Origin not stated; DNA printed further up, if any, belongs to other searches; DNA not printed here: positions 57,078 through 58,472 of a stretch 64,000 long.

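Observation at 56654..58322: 574-nt iteron-like array of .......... palindromes flanked by a wHTH gene and an AAA+/wHTH ATPase: candidate second origin or partition/regulatory centre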

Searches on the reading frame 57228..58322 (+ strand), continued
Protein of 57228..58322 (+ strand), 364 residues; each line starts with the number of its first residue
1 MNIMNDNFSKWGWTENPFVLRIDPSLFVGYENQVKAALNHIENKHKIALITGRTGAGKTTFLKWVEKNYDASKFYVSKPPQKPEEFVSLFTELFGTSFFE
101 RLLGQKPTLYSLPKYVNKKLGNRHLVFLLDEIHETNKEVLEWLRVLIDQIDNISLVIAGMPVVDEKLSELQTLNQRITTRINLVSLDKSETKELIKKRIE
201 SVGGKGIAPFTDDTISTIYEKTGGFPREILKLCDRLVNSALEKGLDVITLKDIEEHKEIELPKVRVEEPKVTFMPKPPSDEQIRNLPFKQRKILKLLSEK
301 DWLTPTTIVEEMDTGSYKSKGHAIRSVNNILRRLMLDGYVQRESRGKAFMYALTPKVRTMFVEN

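Call 44: search_protein_families(library=pfam, proteins=[P0161, P0171, P0176, P0194, P0205, P0209, P0215, P0220, P0236, P0140], max_evalue=0.001)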
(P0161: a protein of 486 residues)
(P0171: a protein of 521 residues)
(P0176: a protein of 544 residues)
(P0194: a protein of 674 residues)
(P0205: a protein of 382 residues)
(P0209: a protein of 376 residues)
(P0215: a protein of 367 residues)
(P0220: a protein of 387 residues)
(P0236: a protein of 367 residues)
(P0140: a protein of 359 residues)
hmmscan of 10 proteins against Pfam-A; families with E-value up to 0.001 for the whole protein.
P0161 (486 aa): 12 families
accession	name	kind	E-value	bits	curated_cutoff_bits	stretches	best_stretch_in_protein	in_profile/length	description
PF13401.12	AAA_22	-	9.2e-14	52.3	27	1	272-391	4-130/130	AAA domain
PF07719.23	TPR_2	-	1.1e-07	31.8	27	0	27-59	1-33/34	Tetratricopeptide repeat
PF01637.24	ATPase_2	-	2.1e-07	31.4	33.2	1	259-357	5-119/225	ATPase domain predominantly from Archaea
PF00515.34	TPR_1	-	2.2e-06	27.7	27.8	0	27-60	1-34/34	Tetratricopeptide repeat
PF14853.12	Fis1_TPR_C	-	3.1e-05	24.5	25.3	0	115-149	16-50/53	Fis1 C-terminal tetratricopeptide repeat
PF13191.12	AAA_16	-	3.3e-05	24.9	32.6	1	260-300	10-51/167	AAA ATPase domain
PF13240.11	Zn_Ribbon_1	-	4.4e-05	23.6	25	1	199-219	2-22/23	zinc-ribbon domain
PF20720.3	nSTAND3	-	6.1e-05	23.2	27.2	1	271-310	15-54/155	Novel STAND NTPase 3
PF24389.1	ORC-CDC6-like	-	0.00013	21.3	27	0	272-296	31-55/571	ORC-CDC6-like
PF13181.12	TPR_8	-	0.00015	22.1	25.7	0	30-59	4-33/34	Tetratricopeptide repeat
PF25199.1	nSTAND_NTPase5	-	0.00042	20.6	34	0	270-376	38-124/145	Novel STAND NTPase 5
PF14559.12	TPR_19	-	0.00047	20.9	25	0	111-140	2-31/68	Tetratricopeptide repeat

P0171 (521 aa): 19 families
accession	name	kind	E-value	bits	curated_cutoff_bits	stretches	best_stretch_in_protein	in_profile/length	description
PF13401.12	AAA_22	-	7.8e-18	65.5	27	1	298-416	4-130/130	AAA domain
PF13191.12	AAA_16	-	6.2e-10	40.3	32.6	1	287-399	11-158/167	AAA ATPase domain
PF01637.24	ATPase_2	-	3.5e-08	34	33.2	1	301-386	22-123/225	ATPase domain predominantly from Archaea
PF07719.23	TPR_2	-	5.1e-08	32.9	27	1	118-150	2-34/34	Tetratricopeptide repeat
PF00515.34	TPR_1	-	5.6e-07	29.6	27.8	0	128-149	12-33/34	Tetratricopeptide repeat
PF00004.35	AAA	-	2.3e-06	28.5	21.2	1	302-391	1-75/131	ATPase family associated with various cellular activities (AAA)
PF25199.1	nSTAND_NTPase5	-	2.3e-06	27.9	34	1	268-407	5-130/145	Novel STAND NTPase 5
PF24389.1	ORC-CDC6-like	-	6.3e-06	25.6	27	0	289-321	24-54/571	ORC-CDC6-like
PF12773.13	DZR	-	9.4e-06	26.1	27.3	1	227-249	1-23/45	Double zinc ribbon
PF13173.12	AAA_14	-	3.5e-05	24.3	27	1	302-398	5-86/129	AAA domain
PF13240.11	Zn_Ribbon_1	-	3.8e-05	23.8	25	1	227-248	2-23/23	zinc-ribbon domain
PF12775.13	AAA_7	-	0.0001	22.3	25.8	1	285-332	19-66/181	P-loop containing dynein motor region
PF25201.1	nSTAND6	-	0.00014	22.3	27.7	1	286-389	6-117/148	Novel STAND NTPase 6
PF05729.18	NACHT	-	0.0002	21.7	26.7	1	302-391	3-99/167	NACHT domain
PF20720.3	nSTAND3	-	0.00036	20.7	27.2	1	289-332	8-51/155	Novel STAND NTPase 3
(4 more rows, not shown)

P0176 (544 aa): 11 families
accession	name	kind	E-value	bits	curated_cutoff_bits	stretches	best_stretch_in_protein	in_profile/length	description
PF13401.12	AAA_22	-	2.9e-15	57.2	27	1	318-438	3-130/130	AAA domain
PF07719.23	TPR_2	-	4.7e-06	26.7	27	0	139-172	1-34/34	Tetratricopeptide repeat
PF13245.12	AAA_19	-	1.9e-05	25.3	25.1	1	318-427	9-123/134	AAA domain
PF13428.12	TPR_14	-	2.5e-05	25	23.5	1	141-176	3-38/44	Tetratricopeptide repeat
PF13191.12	AAA_16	-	3.3e-05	24.9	32.6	0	309-421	12-158/167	AAA ATPase domain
PF13248.11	Zn_ribbon_3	-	6.1e-05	22.8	27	1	246-270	2-26/26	zinc-ribbon domain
PF24389.1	ORC-CDC6-like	-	0.0001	21.6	27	0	315-340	28-52/571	ORC-CDC6-like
PF00004.35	AAA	-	0.00017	22.4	21.2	1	323-450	1-127/131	ATPase family associated with various cellular activities (AAA)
PF25199.1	nSTAND_NTPase5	-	0.00023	21.5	34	0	380-429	81-131/145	Novel STAND NTPase 5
PF12773.13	DZR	-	0.00064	20.3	27.3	0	247-267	25-45/45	Double zinc ribbon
PF00515.34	TPR_1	-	0.00096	19.3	27.8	0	142-171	4-33/34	Tetratricopeptide repeat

P0194 (674 aa): 15 families
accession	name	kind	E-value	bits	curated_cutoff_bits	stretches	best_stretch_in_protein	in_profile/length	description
PF13401.12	AAA_22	-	4.6e-50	169.7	27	2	398-527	4-130/130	AAA domain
PF13191.12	AAA_16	-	9.4e-12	46.2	32.6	2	388-512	12-164/167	AAA ATPase domain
PF09848.15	SLFN-g3_helicase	-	6.3e-10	39.3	24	1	95-179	10-93/354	Schlafen group 3, DNA/RNA helicase domain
PF13604.12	AAA_30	-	1.3e-09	38.6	27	0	87-185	19-108/191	AAA domain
PF00004.35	AAA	-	1.2e-08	35.9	21.2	0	91-181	3-73/131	ATPase family associated with various cellular activities (AAA)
PF13245.12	AAA_19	-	1.9e-08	35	25.1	1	90-192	15-115/134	AAA domain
PF07728.20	AAA_5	-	3e-06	27.7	22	0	91-206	4-108/139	AAA domain (dynein-related subfamily)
PF04851.21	ResIII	-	4.3e-06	27.2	22.5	0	469-502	115-147/164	Type III restriction enzyme, res subunit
PF01637.24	ATPase_2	-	2.7e-05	24.5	33.2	0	401-495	22-124/225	ATPase domain predominantly from Archaea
PF20720.3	nSTAND3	-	6e-05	23.2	27.2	0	395-426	13-44/155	Novel STAND NTPase 3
PF24883.2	NPHP3_N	-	6.1e-05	23.7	24.8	0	400-469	23-96/164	Nephrocystin 3, N-terminal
PF13086.12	AAA_11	-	7e-05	23.2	27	0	396-511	14-116/257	AAA domain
PF03266.21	NTPase_1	-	0.00011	22.6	23.9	0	402-428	2-28/168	NTPase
PF05729.18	NACHT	-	0.00021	21.6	26.7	1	401-559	2-162/167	NACHT domain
PF13481.12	AAA_25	-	0.0004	20.5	27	0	391-417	25-51/195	AAA domain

P0205 (382 aa): 10 families
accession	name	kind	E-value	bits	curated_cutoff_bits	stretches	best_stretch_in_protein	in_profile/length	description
PF13401.12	AAA_22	-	1.8e-13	51.3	27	1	46-166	5-123/130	AAA domain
PF01637.24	ATPase_2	-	1.2e-09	38.8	33.2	1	49-236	23-222/225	ATPase domain predominantly from Archaea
PF13173.12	AAA_14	-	2e-09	38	27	1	49-197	5-127/129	AAA domain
PF13245.12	AAA_19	-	9.1e-06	26.3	25.1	1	48-154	13-115/134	AAA domain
PF25199.1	nSTAND_NTPase5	-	2.5e-05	24.6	34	1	44-93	39-88/145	Novel STAND NTPase 5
PF13191.12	AAA_16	-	2.9e-05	25.1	32.6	1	46-145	24-148/167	AAA ATPase domain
PF07693.20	KAP_NTPase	-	0.00015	21.6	20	1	34-99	3-75/293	KAP family P-loop domain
PF00004.35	AAA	-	0.00036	21.4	21.2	1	50-175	2-116/131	ATPase family associated with various cellular activities (AAA)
PF24389.1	ORC-CDC6-like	-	0.00041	19.6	27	0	14-67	6-53/571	ORC-CDC6-like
PF25201.1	nSTAND6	-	0.00083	19.9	27.7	0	31-105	3-77/148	Novel STAND NTPase 6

P0209 (376 aa): 7 families
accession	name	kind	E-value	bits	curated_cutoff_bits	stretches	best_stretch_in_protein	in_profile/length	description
PF13401.12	AAA_22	-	1.2e-15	58.5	27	1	47-174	6-130/130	AAA domain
PF13173.12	AAA_14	-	1.2e-06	28.9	27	1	47-166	3-97/129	AAA domain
PF13245.12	AAA_19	-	2.3e-05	25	25.1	1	46-162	11-122/134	AAA domain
PF12775.13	AAA_7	-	0.00024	21.1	25.8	1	35-111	22-101/181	P-loop containing dynein motor region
PF25199.1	nSTAND_NTPase5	-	0.00035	20.8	34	0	124-163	90-129/145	Novel STAND NTPase 5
PF13191.12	AAA_16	-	0.00048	21.1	32.6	0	47-75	25-54/167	AAA ATPase domain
PF13238.12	AAA_18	-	0.00095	20.1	29.4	0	49-87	1-39/128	AAA domain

P0215 (367 aa): 5 families
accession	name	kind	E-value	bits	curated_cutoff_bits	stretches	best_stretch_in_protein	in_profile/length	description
PF13401.12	AAA_22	-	5.5e-08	33.6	27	1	51-182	7-128/130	AAA domain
PF09848.15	SLFN-g3_helicase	-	6.1e-05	22.9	24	1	51-175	3-121/354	Schlafen group 3, DNA/RNA helicase domain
PF07728.20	AAA_5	-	0.00011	22.6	22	0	52-171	2-117/139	AAA domain (dynein-related subfamily)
PF05621.17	TniB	-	0.00036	20.5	22.4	1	39-145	23-136/189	Bacterial TniB protein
PF12802.13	MarR_2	-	0.0005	20.6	27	0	303-345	11-53/61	MarR family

P0220 (387 aa): 4 families
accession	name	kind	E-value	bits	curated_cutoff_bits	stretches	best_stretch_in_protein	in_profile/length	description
PF13401.12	AAA_22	-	1.5e-07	32.3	27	1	47-179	5-127/130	AAA domain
PF09848.15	SLFN-g3_helicase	-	7.6e-06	25.9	24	1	48-151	2-104/354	Schlafen group 3, DNA/RNA helicase domain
PF01637.24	ATPase_2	-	0.00051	20.3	33.2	0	37-249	8-223/225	ATPase domain predominantly from Archaea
PF01978.25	TrmB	-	0.00072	19.8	25.6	0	318-378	7-63/68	Sugar-specific transcriptional regulator TrmB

P0236 (367 aa): 6 families
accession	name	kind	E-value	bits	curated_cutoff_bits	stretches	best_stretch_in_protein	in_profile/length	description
PF13401.12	AAA_22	-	1.3e-10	42.1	27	1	52-179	4-126/130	AAA domain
PF25199.1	nSTAND_NTPase5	-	3.7e-05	24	34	0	119-177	75-134/145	Novel STAND NTPase 5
PF00580.27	UvrD-helicase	-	5.7e-05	23.4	23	1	92-175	162-246/271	UvrD/REP helicase N-terminal domain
PF13245.12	AAA_19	-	0.00037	21.1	25.1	0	51-178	9-127/134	AAA domain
PF03965.22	Penicillinase_R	-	0.00057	20.7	22.6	0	297-355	3-63/115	Penicillinase repressor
PF13191.12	AAA_16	-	0.00071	20.5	32.6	0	51-166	22-157/167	AAA ATPase domain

P0140 (359 aa): 11 families
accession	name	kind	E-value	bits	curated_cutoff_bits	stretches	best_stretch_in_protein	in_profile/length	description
PF13401.12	AAA_22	-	5.3e-16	59.6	27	1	41-166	4-129/130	AAA domain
PF01637.24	ATPase_2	-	6.3e-09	36.4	33.2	1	28-229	5-224/225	ATPase domain predominantly from Archaea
PF13173.12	AAA_14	-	3.1e-08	34.1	27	1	43-159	3-97/129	AAA domain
PF05729.18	NACHT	-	6.4e-08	33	26.7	1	43-197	1-164/167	NACHT domain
PF13191.12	AAA_16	-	1.1e-06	29.7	32.6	1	24-153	2-161/167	AAA ATPase domain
PF25199.1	nSTAND_NTPase5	-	3e-06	27.6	34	1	39-151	38-123/145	Novel STAND NTPase 5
PF13412.12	HTH_24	-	3.6e-06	26.9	21.9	0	281-305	4-28/48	Winged helix-turn-helix DNA-binding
PF00931.28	NB-ARC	-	3.6e-05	23.6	23.5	1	40-141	16-115/248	NB-ARC domain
PF03965.22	Penicillinase_R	-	6.2e-05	23.8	22.6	1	281-344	4-63/115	Penicillinase repressor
PF07728.20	AAA_5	-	0.00011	22.7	22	1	46-155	3-97/139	AAA domain (dynein-related subfamily)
PF00004.35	AAA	-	0.00023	22.1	21.2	0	46-180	2-128/131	ATPase family associated with various cellular activities (AAA)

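Call 45: list_cluster_members(proteins=[P0161, P0171, P0176, P0205, P0209, P0215, P0220, P0236, P0140, P0150])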
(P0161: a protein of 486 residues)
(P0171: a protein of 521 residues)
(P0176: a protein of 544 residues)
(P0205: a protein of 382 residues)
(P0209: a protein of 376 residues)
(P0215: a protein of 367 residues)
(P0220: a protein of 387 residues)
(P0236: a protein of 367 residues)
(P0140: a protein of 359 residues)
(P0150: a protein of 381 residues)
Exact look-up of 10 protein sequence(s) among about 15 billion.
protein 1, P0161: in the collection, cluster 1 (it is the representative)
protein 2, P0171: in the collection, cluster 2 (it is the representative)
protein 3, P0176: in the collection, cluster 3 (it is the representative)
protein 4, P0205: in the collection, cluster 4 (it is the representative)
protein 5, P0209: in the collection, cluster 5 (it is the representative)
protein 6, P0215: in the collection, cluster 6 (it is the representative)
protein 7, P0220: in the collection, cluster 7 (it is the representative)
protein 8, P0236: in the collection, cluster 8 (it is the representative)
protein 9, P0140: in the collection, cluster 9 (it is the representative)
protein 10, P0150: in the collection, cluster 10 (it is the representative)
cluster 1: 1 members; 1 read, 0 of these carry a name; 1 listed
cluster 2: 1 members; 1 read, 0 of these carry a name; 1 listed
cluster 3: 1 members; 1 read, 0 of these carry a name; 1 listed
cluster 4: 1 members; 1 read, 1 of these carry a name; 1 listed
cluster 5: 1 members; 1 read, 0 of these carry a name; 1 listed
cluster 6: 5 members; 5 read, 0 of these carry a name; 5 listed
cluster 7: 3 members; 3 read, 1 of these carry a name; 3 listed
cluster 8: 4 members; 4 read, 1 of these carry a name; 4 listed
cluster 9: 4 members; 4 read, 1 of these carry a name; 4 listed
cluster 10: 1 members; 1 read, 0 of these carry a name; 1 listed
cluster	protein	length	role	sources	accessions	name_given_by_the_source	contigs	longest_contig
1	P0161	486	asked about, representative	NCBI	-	-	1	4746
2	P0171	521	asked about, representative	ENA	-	-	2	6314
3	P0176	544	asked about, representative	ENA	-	-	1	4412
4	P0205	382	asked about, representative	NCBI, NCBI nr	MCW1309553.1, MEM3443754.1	MAG: AAA family ATPase [Candidatus Nanoarchaeia archaeon] | AAA family ATPase [Candidatus Jingweiarchaeum tengchongense]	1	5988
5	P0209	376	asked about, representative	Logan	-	-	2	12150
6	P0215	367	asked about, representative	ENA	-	-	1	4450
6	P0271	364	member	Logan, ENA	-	-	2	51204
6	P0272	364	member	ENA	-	-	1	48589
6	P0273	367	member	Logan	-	-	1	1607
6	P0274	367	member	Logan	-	-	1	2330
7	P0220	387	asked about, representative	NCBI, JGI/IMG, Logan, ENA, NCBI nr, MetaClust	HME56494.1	MAG TPA: AAA family ATPase [Candidatus Lokiarchaeia archaeon] | AAA family ATPase [Candidatus Lokiarchaeia archaeon] | \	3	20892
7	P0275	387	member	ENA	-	-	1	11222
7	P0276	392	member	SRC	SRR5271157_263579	-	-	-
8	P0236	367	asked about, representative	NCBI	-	-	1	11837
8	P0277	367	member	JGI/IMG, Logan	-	type II secretory pathway predicted ATPase ExeA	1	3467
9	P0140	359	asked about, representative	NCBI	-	-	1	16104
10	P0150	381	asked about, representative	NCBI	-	-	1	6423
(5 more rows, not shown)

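Call 46: find_encoding_contigs(protein=P0220, flank=3000, max_places=2)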
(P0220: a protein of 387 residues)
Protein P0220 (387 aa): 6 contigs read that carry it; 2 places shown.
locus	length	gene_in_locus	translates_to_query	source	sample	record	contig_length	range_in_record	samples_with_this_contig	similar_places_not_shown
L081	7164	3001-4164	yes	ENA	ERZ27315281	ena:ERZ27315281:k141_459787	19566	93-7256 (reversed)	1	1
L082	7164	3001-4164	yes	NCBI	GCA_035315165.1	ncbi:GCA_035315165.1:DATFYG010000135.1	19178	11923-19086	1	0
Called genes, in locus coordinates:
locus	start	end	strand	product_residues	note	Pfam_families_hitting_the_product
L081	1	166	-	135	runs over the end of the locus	PF01850:PIN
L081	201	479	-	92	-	-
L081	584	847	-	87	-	-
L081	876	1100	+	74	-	PF24434:DUF7557 (weak), PF02697:VAPB_antitox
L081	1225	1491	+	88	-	-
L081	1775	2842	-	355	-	PF08240:ADH_N, PF16912:Glu_dehyd_C, PF00107:ADH_zinc_N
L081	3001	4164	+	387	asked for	PF09848:SLFN-g3_helicase (weak), PF13401:AAA_22 (weak)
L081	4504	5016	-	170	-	PF11848:DUF3368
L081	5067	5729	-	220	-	-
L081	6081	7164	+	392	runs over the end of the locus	PF03050:DDE_Tnp_IS66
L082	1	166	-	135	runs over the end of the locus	PF01850:PIN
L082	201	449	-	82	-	-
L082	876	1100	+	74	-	PF24434:DUF7557 (weak), PF02697:VAPB_antitox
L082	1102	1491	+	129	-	-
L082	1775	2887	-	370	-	PF08240:ADH_N, PF16912:Glu_dehyd_C, PF00107:ADH_zinc_N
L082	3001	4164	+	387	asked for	PF09848:SLFN-g3_helicase (weak), PF13401:AAA_22 (weak)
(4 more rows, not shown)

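Call 47: find_encoding_contigs(protein=P0205, flank=3000, max_places=2)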
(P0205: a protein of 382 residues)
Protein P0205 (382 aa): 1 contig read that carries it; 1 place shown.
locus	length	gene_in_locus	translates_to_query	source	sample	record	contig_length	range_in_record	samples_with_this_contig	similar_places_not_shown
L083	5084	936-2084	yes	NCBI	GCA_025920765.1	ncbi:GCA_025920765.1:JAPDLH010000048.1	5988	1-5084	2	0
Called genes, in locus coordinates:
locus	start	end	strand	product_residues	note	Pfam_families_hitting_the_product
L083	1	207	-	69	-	?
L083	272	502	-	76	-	PF01938:TRAM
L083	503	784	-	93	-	-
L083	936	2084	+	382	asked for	PF01637:ATPase_2, PF13173:AAA_14, PF13245:AAA_19 (faint), PF13401:AAA_22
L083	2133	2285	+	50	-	-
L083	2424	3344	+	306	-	PF00070:Pyr_redox (faint), PF00890:FAD_binding_2 (weak), PF01134:GIDA (faint), PF01266:DAO (faint), PF07992:Pyr_redox_2, PF12831:FAD_oxidored, PF13450:NAD_binding_8 (weak), PF13738:Pyr_redox_3, +1 more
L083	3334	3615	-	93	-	PF00085:Thioredoxin, PF13098:Thioredoxin_2 (weak), PF14595:Thioredoxin_9 (weak)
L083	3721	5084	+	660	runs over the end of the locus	PF02730:AFOR_N, PF01314:AFOR_C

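Call 62: search_solved_structures(query=A2, max_evalue=1)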
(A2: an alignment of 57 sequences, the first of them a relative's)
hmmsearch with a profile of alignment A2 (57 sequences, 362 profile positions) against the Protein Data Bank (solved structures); distinct sequences matched with E-value up to 1: 18.
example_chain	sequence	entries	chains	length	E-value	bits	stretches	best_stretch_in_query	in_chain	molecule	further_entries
8xvb_A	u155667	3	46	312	8.2e-05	25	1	29-190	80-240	ATP-dependent target DNA activator B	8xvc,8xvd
9nlj_U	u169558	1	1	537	0.0059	18.9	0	33-65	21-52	Uup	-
8bns_A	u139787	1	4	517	0.018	17.3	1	26-71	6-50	AAA ATPase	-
5fhd_A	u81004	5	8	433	0.026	16.8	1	29-68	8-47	Uncharacterized protein | ATP-dependent DNA helicase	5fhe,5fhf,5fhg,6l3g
5ftb_A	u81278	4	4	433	0.026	16.8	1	29-68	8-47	TPR DOMAIN PROTEIN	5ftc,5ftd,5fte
5ftf_A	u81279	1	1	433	0.026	16.7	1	29-68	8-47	TPR DOMAIN PROTEIN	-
4hlu_D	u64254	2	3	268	0.037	16.2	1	41-79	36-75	Energy-coupling factor transporter ATP-binding protein EcfA | Energy-coupling factor transporter ATP-binding protein EcfA1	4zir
2grj_A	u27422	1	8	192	0.21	13.7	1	37-98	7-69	Dephospho-CoA kinase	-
6dlm_B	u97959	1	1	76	0.24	13.6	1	111-166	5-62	DHD127_B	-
4rs8_A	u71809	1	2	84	0.27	13.4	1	325-358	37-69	AspA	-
1p9r_A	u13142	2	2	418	0.36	13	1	35-61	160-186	General secretion pathway protein E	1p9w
4q7l_A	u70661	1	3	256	0.53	12.4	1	31-64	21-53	Uncharacterized ABC transporter ATP-binding protein TM_0288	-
6c2u_A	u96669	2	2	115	0.61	12.2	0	40-65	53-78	phosphate-loop protein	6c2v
4kss_A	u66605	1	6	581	0.62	12.2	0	35-61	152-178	Type II secretion system protein E, hemolysin-coregulated protein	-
4ksr_A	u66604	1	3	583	0.62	12.2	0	35-61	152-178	Type II secretion system protein E, Hemolysin-coregulated protein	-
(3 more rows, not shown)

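Call 66: find_related_loci(query=A2, collection=viral_contigs, flank=5000)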
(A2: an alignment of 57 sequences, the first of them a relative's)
Query A2 (364 aa) in viral_contigs; peptide patterns used: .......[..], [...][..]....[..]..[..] (x = any residue, [..] = any of these).
600 stretches matched a pattern, but none encodes a relative of the query by tblastn (E <= 1e-3).

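Call 71: search_protein_families(library=pfam, proteins=[L012:5242-6000:+], max_evalue=0.01)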
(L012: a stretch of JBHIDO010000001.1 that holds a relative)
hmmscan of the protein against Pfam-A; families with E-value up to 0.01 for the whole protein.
L012:5242-6000:+ (252 aa): 2 families
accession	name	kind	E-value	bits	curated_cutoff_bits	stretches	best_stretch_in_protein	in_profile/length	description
PF00961.24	LAGLIDADG_1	-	3.9e-17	63.5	23.1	2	124-211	1-100/102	LAGLIDADG endonuclease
PF14528.11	LAGLIDADG_3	-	3.6e-05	24.4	22.5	0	123-164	6-44/82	LAGLIDADG-like domain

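Call 81: find_encoding_contigs(protein=P0024, flank=900, max_places=1)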
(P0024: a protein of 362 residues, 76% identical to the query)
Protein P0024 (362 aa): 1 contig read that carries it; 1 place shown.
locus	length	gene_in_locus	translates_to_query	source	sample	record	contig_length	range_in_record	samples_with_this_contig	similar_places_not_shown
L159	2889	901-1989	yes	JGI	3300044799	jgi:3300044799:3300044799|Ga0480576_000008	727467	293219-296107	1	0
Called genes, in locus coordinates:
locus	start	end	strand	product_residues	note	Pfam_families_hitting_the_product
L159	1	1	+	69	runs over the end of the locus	-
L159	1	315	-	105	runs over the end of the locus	-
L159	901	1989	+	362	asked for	PF13401:AAA_22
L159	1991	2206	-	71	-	-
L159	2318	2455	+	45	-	-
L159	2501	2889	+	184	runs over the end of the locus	PF13238:AAA_18, PF00406:ADK (weak), PF13207:AAA_17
